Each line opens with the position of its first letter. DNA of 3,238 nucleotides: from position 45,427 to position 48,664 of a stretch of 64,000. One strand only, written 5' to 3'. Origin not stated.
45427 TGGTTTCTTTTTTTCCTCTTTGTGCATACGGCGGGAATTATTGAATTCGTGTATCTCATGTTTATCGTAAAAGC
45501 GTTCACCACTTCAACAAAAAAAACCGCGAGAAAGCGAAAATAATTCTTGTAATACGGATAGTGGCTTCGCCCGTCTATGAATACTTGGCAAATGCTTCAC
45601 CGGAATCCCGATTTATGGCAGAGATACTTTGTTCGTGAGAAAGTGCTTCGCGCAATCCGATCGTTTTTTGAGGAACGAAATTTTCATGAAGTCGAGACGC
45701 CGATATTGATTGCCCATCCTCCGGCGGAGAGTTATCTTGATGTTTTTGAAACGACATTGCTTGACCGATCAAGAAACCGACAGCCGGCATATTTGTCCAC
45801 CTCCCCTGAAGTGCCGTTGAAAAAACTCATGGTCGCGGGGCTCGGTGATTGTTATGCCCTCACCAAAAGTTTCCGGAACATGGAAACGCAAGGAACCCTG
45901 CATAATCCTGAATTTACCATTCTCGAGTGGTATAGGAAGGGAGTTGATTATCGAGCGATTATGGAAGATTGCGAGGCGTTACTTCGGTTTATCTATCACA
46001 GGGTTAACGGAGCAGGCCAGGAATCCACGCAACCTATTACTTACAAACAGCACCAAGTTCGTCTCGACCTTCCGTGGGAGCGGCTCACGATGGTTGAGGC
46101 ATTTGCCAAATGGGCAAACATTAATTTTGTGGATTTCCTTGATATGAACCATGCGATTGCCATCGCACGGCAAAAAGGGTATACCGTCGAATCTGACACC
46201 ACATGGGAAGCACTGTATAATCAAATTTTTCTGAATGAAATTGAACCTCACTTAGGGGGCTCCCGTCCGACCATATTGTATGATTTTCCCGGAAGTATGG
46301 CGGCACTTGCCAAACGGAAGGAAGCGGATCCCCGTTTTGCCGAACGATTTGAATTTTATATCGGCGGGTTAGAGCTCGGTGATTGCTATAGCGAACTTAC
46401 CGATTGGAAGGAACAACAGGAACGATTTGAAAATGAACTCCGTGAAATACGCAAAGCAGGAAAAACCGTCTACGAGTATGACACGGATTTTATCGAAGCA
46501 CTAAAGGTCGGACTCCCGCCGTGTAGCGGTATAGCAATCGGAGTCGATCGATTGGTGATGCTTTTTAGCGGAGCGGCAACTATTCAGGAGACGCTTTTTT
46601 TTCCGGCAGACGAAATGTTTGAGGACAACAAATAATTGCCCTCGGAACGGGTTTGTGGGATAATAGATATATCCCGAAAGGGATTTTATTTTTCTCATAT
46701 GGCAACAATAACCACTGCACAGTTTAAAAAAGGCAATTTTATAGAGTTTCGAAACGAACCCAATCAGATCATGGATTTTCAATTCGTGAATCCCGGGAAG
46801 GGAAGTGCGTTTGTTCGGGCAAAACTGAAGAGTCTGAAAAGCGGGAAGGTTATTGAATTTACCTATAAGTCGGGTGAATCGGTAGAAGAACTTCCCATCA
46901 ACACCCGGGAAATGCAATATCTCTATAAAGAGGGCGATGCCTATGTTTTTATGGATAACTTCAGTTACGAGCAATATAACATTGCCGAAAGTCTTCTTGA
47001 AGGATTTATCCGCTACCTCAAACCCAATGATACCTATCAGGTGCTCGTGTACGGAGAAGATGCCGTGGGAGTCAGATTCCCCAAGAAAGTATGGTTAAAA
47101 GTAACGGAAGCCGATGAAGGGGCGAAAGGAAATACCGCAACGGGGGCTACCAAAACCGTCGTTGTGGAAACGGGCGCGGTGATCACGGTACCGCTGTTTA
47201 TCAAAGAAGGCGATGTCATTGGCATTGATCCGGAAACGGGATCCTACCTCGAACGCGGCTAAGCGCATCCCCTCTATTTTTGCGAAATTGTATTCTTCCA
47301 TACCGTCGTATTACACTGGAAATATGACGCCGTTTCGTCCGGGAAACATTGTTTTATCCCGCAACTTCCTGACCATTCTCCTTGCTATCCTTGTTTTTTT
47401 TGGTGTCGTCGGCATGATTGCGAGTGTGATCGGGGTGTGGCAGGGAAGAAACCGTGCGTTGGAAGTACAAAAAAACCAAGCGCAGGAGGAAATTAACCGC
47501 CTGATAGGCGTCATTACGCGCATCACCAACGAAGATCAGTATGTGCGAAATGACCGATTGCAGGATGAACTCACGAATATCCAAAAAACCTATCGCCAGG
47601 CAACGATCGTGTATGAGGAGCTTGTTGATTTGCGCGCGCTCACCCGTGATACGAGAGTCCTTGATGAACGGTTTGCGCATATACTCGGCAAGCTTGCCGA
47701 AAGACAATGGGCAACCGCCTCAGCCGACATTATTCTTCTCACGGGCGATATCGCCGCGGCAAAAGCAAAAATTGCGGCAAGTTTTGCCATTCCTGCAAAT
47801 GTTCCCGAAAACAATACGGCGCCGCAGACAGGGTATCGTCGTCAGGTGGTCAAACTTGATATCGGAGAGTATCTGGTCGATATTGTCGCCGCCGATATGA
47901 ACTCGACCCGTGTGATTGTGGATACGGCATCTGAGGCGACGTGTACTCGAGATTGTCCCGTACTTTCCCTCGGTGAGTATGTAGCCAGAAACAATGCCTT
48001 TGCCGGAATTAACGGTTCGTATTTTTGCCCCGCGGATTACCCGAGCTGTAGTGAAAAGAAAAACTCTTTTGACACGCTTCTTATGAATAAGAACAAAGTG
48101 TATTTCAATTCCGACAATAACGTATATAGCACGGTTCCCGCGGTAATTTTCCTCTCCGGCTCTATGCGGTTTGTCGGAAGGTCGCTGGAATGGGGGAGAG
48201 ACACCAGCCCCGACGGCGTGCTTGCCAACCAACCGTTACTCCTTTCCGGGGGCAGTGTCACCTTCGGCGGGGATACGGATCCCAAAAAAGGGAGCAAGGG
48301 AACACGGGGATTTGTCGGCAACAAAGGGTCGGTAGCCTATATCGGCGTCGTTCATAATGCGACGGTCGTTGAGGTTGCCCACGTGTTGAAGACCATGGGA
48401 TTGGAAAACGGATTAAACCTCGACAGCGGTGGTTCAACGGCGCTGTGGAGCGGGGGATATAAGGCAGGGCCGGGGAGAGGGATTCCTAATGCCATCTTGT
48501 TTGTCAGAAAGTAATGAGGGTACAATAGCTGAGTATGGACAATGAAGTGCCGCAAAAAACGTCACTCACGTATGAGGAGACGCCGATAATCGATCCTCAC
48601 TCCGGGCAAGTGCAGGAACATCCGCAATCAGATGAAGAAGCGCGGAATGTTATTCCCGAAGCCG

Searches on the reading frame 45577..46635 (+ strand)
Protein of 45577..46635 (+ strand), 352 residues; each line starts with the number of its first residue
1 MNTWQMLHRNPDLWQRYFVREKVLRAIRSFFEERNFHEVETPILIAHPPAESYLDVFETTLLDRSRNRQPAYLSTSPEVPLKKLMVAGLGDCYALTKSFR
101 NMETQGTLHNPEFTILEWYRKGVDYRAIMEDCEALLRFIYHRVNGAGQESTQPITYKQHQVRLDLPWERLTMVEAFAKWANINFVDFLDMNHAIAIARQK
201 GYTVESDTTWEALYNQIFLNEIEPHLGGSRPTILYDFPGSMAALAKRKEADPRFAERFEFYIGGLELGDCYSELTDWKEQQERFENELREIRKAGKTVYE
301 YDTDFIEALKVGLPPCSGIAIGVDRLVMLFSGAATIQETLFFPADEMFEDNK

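Call 59: search_protein_families(library=pfam, proteins=[window:45577-46635:+], max_evalue=0.0001)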
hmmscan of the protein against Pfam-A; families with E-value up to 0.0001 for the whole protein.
window:45577-46635:+ (352 aa): 1 family
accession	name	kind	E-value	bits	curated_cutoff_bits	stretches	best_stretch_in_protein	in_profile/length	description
PF00152.25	tRNA-synt_2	-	2.1e-54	185.1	25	1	7-345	13-307/308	tRNA synthetases class II (D, K and N)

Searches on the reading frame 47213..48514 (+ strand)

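Call 59: search_protein_families(library=pfam, proteins=[window:47213-48514:+], max_evalue=0.0001)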
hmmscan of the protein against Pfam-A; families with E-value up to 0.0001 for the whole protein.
window:47213-48514:+ (433 aa): 1 family
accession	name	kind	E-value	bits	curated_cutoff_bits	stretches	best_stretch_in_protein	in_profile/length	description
PF09992.14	NAGPA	-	3.4e-10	40.8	25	1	261-430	2-168/169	Phosphodiester glycosidase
